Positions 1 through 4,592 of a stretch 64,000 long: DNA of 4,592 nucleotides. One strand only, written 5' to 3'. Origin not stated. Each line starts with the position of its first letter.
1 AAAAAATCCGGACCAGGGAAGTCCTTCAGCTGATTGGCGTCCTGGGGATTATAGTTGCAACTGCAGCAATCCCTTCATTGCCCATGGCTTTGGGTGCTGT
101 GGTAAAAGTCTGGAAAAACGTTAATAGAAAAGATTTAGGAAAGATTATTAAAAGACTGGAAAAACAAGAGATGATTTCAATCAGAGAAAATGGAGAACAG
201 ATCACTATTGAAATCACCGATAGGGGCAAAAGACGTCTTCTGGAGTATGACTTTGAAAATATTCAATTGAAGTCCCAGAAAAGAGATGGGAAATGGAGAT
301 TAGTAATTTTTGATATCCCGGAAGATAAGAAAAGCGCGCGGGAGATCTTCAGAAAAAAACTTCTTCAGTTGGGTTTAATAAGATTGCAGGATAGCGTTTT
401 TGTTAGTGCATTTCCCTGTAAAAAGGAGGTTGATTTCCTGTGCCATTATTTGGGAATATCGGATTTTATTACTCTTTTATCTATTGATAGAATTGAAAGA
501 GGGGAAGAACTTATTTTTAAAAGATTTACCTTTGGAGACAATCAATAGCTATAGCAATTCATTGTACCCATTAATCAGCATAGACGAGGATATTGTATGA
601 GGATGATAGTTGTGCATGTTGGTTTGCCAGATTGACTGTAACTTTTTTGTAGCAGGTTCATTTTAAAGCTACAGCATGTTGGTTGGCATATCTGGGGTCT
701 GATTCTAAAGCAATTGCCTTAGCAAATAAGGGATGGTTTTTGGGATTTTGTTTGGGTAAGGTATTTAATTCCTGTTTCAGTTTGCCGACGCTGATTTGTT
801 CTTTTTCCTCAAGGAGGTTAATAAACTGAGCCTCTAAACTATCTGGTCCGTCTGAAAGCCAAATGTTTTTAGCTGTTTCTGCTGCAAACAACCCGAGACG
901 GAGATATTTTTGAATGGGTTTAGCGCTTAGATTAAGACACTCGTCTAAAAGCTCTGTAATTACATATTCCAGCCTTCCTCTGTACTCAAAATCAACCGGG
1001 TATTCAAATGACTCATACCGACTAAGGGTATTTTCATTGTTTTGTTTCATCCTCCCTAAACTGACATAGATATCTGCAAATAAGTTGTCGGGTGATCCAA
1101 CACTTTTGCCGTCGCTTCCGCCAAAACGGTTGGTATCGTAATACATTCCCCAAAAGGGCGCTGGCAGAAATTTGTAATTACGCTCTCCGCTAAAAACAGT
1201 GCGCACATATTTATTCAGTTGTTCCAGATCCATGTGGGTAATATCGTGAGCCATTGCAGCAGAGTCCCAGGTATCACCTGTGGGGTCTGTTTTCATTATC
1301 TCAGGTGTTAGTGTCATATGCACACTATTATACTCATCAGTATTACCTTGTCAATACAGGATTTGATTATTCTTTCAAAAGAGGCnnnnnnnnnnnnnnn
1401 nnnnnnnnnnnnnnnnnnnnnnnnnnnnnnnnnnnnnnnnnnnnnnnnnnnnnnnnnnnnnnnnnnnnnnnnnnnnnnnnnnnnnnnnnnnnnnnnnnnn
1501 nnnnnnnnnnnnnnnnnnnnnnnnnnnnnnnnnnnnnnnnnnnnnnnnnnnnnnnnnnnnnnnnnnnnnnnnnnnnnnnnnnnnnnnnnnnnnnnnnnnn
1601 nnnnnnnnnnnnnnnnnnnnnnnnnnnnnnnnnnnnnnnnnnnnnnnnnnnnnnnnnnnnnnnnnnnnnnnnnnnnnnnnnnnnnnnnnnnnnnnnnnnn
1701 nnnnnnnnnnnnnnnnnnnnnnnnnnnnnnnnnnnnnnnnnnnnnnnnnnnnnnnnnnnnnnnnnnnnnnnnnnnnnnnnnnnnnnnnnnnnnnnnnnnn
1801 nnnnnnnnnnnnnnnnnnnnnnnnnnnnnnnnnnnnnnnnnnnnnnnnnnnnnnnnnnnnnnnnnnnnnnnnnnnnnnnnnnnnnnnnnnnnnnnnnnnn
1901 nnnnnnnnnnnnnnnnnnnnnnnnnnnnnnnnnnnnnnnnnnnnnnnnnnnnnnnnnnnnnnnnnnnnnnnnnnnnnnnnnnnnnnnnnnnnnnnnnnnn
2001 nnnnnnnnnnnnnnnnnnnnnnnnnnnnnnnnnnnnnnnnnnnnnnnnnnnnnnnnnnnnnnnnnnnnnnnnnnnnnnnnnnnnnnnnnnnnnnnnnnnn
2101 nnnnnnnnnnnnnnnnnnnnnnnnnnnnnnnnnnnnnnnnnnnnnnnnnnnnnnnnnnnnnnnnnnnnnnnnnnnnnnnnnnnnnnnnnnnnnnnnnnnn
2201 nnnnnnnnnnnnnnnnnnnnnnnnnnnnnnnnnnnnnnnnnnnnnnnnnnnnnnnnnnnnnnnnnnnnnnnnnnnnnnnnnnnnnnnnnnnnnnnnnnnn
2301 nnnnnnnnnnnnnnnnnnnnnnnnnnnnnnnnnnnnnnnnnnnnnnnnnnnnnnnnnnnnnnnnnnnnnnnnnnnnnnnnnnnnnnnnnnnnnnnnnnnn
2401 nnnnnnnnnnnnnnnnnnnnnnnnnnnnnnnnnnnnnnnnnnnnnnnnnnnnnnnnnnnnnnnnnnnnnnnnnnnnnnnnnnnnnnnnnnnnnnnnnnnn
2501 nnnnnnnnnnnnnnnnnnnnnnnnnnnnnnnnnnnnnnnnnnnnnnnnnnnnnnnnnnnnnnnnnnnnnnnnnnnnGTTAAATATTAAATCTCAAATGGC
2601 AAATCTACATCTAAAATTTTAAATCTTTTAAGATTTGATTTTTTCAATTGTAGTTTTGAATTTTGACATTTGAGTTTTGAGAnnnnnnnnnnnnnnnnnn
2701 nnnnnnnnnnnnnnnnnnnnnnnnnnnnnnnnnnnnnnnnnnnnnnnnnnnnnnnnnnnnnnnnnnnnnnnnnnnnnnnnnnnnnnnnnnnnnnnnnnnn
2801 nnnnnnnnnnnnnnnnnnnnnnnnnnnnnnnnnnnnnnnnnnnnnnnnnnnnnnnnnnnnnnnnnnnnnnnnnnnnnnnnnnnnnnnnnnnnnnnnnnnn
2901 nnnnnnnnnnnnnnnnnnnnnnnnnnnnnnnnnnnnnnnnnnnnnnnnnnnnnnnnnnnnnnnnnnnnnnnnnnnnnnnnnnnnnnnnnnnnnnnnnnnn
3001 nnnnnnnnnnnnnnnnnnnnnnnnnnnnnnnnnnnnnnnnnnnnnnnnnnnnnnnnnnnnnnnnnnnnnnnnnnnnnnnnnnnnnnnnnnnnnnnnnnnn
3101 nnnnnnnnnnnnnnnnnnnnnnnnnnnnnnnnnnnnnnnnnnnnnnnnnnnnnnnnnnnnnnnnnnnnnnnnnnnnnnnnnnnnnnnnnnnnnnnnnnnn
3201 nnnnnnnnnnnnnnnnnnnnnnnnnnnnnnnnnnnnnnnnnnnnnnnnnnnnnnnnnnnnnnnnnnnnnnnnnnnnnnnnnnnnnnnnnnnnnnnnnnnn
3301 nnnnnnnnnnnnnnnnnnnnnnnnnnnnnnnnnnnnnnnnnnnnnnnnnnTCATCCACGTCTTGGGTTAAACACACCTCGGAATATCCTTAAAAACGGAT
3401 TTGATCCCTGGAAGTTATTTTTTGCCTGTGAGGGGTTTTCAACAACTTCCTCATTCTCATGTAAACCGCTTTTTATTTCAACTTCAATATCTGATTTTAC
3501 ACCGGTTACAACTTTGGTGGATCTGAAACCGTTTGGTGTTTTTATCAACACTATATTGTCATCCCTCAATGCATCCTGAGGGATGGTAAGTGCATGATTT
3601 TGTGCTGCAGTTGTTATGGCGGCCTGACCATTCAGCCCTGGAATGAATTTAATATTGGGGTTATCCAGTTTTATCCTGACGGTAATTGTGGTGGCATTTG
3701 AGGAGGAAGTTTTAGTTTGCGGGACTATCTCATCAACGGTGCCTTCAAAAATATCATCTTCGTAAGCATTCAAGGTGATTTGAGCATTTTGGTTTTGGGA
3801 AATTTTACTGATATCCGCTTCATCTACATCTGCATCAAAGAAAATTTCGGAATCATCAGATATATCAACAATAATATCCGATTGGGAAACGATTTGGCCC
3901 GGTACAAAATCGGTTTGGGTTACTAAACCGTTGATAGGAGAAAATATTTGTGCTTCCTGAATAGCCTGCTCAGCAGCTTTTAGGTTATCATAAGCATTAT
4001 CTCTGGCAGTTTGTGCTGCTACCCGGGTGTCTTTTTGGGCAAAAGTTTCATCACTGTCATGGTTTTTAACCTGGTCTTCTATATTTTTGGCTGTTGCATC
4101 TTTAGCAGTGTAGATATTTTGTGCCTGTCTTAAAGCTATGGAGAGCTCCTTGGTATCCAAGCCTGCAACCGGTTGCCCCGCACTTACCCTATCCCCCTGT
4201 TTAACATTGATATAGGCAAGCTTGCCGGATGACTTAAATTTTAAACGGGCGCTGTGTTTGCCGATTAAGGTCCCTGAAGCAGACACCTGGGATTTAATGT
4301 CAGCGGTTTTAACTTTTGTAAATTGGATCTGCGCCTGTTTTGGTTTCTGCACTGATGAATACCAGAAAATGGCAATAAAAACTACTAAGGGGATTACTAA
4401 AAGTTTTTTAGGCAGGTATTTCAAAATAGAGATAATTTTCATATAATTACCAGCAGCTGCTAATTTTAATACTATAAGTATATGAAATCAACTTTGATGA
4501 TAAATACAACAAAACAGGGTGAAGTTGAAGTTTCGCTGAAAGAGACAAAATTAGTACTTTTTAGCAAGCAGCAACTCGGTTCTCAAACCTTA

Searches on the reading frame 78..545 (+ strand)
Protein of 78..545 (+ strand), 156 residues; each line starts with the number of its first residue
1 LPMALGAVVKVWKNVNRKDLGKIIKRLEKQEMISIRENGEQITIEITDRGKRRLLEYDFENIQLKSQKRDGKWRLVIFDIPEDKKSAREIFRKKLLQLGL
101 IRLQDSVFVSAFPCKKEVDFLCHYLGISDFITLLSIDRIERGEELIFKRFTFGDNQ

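Call 50: search_protein_families(library=pfam, proteins=[window:78-545:+], max_evalue=0.05)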
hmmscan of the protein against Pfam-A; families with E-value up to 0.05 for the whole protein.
window:78-545:+ (156 aa): 3 families
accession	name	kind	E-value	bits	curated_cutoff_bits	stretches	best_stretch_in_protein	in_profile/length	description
PF20803.2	PaaX_M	-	1.5e-20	73.5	24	1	67-140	2-75/83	PaaX protein central Cas2-like domain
PF09827.14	CRISPR_Cas2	-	3.6e-06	27.5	23.8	1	73-110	2-36/74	CRISPR associated protein Cas2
PF22665.2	DUF6293_C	-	0.0089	16.9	27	1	22-52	66-96/101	DUF6293 C-terminal winged helix domain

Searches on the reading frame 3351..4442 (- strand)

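Call 7: search_protein_families(library=pfam, proteins=[window:3351-4442:-], max_evalue=0.01)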
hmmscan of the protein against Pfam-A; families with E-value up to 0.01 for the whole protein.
window:3351-4442:- (363 aa): 6 families
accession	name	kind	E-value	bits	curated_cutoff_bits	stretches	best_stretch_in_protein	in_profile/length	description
PF16576.10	HlyD_D23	-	1.2e-28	100.3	30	1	63-269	18-211/214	Barrel-sandwich domain of CusB or HlyD membrane-fusion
PF13437.12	HlyD_3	-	3.9e-17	63.4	22.2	1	166-269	2-106/106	HlyD family secretion protein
PF13533.13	Biotin_lipoyl_2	-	5.9e-06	26.4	29.8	1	67-91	3-27/32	Biotin-lipoyl like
PF00529.27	CusB_dom_1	-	0.0022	18.7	26.5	1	82-263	12-71/89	Cation efflux system protein CusB domain 1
PF00364.28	Biotin_lipoyl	-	0.0022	18.3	22.1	0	62-93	40-71/73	Biotin-requiring enzyme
PF13375.12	RnfC_N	-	0.0043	17.5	25.6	0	72-97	38-63/101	RnfC Barrel sandwich hybrid domain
